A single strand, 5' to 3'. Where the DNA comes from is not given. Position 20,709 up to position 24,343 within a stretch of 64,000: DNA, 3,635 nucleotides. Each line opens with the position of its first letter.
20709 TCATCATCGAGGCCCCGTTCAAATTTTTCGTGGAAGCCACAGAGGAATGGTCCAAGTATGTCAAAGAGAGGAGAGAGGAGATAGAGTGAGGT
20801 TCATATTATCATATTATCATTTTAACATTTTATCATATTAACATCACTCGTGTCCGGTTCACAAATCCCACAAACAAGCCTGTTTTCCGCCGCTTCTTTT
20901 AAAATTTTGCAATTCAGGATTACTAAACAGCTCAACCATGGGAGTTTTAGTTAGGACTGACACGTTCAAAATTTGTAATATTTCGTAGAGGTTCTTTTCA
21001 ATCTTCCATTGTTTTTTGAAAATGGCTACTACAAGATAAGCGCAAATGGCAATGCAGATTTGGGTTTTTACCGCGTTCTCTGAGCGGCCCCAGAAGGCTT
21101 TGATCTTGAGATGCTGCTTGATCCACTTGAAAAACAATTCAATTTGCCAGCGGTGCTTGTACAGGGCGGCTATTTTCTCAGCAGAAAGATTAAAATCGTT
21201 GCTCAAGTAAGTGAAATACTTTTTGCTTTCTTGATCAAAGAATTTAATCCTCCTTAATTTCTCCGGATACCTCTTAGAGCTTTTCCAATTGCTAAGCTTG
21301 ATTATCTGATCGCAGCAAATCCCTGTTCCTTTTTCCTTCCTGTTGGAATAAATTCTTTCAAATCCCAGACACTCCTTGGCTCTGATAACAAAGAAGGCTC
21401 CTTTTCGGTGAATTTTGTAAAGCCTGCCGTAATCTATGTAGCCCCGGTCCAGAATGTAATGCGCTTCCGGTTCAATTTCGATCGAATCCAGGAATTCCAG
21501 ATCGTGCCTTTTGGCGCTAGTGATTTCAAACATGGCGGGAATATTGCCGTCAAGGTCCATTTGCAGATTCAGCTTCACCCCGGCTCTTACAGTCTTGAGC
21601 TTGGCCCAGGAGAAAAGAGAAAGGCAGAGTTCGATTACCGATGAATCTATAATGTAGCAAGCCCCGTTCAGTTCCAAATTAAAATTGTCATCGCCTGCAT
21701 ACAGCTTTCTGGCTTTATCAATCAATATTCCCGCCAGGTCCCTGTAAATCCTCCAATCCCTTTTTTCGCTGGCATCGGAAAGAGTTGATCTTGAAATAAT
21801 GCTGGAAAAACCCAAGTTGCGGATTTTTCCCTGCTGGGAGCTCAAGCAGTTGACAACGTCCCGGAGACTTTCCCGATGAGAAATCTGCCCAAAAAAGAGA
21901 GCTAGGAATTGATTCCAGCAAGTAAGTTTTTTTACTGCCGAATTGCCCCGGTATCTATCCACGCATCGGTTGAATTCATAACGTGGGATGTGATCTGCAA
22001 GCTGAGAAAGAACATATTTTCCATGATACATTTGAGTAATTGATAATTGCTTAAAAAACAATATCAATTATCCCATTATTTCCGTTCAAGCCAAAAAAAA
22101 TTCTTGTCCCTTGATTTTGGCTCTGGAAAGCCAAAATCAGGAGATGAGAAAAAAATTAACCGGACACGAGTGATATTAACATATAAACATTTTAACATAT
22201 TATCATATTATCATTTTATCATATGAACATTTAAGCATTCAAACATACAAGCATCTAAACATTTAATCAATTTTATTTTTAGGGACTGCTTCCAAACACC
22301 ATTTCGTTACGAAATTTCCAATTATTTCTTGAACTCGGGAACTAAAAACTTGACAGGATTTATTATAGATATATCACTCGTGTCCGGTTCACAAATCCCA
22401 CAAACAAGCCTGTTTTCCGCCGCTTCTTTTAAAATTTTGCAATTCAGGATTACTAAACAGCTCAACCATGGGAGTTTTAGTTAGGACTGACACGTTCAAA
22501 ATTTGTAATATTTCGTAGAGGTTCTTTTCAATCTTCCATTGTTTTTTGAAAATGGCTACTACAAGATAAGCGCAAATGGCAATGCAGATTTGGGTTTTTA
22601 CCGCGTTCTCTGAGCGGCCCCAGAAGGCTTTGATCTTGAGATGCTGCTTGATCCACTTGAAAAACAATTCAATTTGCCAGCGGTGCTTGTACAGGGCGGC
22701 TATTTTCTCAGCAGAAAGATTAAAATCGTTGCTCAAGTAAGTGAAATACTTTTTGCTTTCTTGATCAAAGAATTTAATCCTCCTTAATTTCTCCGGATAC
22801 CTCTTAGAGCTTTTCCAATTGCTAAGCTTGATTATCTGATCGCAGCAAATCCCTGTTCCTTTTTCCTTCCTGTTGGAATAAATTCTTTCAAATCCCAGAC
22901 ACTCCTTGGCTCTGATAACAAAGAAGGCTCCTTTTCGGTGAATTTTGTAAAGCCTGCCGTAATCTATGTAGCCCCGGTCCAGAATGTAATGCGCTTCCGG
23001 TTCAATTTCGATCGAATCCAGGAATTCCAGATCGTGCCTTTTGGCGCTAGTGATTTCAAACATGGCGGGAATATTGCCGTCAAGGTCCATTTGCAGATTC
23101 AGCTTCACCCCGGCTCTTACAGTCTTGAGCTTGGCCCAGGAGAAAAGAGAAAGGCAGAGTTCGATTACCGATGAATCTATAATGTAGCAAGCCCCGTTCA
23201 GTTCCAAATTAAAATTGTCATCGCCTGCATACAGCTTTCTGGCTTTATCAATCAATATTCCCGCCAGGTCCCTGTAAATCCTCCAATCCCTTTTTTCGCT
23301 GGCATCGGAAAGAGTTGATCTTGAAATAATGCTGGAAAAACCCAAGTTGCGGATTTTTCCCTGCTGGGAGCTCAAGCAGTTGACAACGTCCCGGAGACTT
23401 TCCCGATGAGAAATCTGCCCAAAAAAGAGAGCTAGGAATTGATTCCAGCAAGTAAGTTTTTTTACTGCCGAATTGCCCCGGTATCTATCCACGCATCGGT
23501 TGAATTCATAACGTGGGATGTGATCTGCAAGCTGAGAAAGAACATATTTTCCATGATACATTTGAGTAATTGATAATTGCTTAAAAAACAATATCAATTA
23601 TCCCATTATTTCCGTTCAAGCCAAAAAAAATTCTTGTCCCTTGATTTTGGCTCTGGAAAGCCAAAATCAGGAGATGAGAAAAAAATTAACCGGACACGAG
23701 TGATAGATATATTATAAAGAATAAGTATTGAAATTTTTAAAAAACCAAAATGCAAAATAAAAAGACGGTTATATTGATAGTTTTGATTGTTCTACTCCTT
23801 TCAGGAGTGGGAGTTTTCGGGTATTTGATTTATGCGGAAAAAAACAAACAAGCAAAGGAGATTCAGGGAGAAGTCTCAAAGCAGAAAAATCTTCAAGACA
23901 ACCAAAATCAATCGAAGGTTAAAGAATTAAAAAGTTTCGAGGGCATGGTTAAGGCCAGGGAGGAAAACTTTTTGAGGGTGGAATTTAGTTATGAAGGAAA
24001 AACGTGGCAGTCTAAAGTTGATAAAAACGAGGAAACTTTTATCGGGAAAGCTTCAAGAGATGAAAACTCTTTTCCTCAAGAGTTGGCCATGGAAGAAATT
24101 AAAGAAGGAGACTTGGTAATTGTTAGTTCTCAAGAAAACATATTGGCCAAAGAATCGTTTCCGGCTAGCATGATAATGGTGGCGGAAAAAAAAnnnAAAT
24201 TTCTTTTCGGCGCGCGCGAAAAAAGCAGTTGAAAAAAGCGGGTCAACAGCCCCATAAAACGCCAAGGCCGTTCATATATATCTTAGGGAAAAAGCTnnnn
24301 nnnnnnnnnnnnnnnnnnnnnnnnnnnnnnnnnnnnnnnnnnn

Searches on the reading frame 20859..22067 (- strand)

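Call 8: search_protein_families(library=pfam, proteins=[window:20859-22067:-], max_evalue=0.01)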
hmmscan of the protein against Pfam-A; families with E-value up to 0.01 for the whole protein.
window:20859-22067:- (402 aa): 3 families
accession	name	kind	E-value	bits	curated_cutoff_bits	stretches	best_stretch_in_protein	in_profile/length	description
PF01609.27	DDE_Tnp_1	-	2.2e-30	106.4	23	1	138-345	7-199/200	Transposase DDE domain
PF14294.11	DUF4372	-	1.3e-28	99.4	25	1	15-87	1-73/74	Domain of unknown function (DUF4372)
PF04693.18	DDE_Tnp_2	-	0.0021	17.8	20.2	1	270-318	241-287/327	Archaeal putative transposase ISC1217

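Call 9: search_protein_families(library=ncbifam, proteins=[window:20859-22067:-], max_evalue=0.01)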
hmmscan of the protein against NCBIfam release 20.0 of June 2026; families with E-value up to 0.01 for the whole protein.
window:20859-22067:- (402 aa): 11 families
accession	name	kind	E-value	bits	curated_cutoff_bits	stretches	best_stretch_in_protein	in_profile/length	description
NF033592.1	transpos_IS4_1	equivalog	2.8e-77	260.1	115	1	24-349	2-330/332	IS4 family transposase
NF033559.2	transpos_IS1634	equivalog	4.8e-15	55.5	100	1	254-369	330-438/483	IS1634 family transposase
NF049925.1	transpos_IS4_4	equivalog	6.2e-15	54.9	250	1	273-362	290-382/449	IS4 family transposase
NF049999.1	transpos_IS701_3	equivalog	1.7e-11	43.6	170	1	276-351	284-361/412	IS701 family transposase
NF049921.1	transpos_IS701_2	equivalog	1.3e-10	41.2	250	1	272-368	209-306/318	IS701 family transposase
NF033540.2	transpos_IS701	equivalog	9e-09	35.1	150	1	284-349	295-361/363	IS701 family transposase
NF033520.1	transpos_IS982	equivalog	1e-07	31.8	130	1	163-213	113-164/243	IS982 family transposase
NF033580.1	transpos_IS5_3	equivalog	3.7e-07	30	110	1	297-343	209-255/258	IS5 family transposase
NF033591.1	transpos_IS4_2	equivalog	0.00017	20.8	152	1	205-319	123-247/340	IS4 family transposase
NF033590.1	transpos_IS4_3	equivalog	0.0012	17.9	160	1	296-347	268-317/405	IS4 family transposase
NF033539.1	transpos_IS1380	equivalog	0.0065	15.1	180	1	248-352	270-377/419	IS1380 family transposase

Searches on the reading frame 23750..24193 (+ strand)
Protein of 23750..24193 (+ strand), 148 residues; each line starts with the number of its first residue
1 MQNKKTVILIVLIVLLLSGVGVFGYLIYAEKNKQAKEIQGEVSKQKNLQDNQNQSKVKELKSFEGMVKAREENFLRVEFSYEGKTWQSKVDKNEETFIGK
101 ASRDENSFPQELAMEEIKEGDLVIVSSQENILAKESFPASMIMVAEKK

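Call 8: search_protein_families(library=pfam, proteins=[window:23750-24193:+], max_evalue=0.01)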
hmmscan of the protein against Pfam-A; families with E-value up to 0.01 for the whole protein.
window:23750-24193:+ (148 aa): 1 family
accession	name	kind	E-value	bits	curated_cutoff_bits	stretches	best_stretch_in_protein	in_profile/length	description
PF12685.13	SpoIIIAH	-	0.0056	17.1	30.6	1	6-80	2-46/191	SpoIIIAH-like protein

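Call 9: search_protein_families(library=ncbifam, proteins=[window:23750-24193:+], max_evalue=0.01)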
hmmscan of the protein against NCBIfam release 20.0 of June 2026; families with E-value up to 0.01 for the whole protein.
window:23750-24193:+ (148 aa): 5 families
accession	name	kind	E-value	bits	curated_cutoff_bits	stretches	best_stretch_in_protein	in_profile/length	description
NF006283.1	PRK08455.1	equivalog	0.00037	20.2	187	1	7-58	21-73/182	flagellar basal body-associated protein FliL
NF006897.1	PRK09379.1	equivalog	0.00075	18.8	441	1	5-54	3-53/298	polyisoprenyl-teichoic acid--peptidoglycan teichoic acid transferase TagU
NF004285.1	PRK05696.1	equivalog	0.0027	17.5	179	1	3-53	17-67/171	flagellar basal body-associated protein FliL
NF045999.1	MAG1140_fam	equivalog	0.0029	17.8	35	1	3-62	3-63/126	MAG1140 family protein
NF047909.1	CellAnchorMapZStrp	equivalog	0.0048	15.8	700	1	3-59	161-214/474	cell division site-positioning protein MapZ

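Call 63: find_encoding_contigs(protein=window:23750-24193:+, flank=10000, max_places=10)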
Protein window:23750-24193:+ (148 aa): no gene with exactly this product is on record in the collection.

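Call 68: find_related_loci(query=A5, collection=genome_contigs, flank=10000)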
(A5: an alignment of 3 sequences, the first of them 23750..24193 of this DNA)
Query A5 (148 aa) in genome_contigs; peptide patterns used: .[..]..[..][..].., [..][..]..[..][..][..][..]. (x = any residue, [..] = any of these).
90 stretches matched a pattern; 5 encode a relative of the query (tblastn E <= 1e-3); 4 distinct loci.
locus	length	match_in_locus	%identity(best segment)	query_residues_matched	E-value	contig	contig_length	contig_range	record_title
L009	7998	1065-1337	53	56-146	7e-28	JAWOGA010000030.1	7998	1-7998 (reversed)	MAG: Candidatus Moraniibacteriota bacterium isolate BLK6-3.bin.191 k191_338719, whole genome shotgun sequence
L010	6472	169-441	55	56-146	9e-28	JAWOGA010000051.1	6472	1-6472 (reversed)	MAG: Candidatus Moraniibacteriota bacterium isolate BLK6-3.bin.191 k191_3649313, whole genome shotgun sequence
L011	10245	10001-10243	57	56-136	3e-26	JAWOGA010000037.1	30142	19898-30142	MAG: Candidatus Moraniibacteriota bacterium isolate BLK6-3.bin.191 k191_2206260, whole genome shotgun sequence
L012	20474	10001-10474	37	8-144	6e-26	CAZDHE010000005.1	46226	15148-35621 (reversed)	MAG TPA_asm: uncultured Bdellovibrionales bacterium isolate SRP252850_co1_117 genome assembly, contig: NODE_1148_length_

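Call 95: search_protein_families(library=phrogs, proteins=[window:23750-24193:+], max_evalue=0.001)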
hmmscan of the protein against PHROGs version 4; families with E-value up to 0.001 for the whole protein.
window:23750-24193:+ (148 aa): 0 families
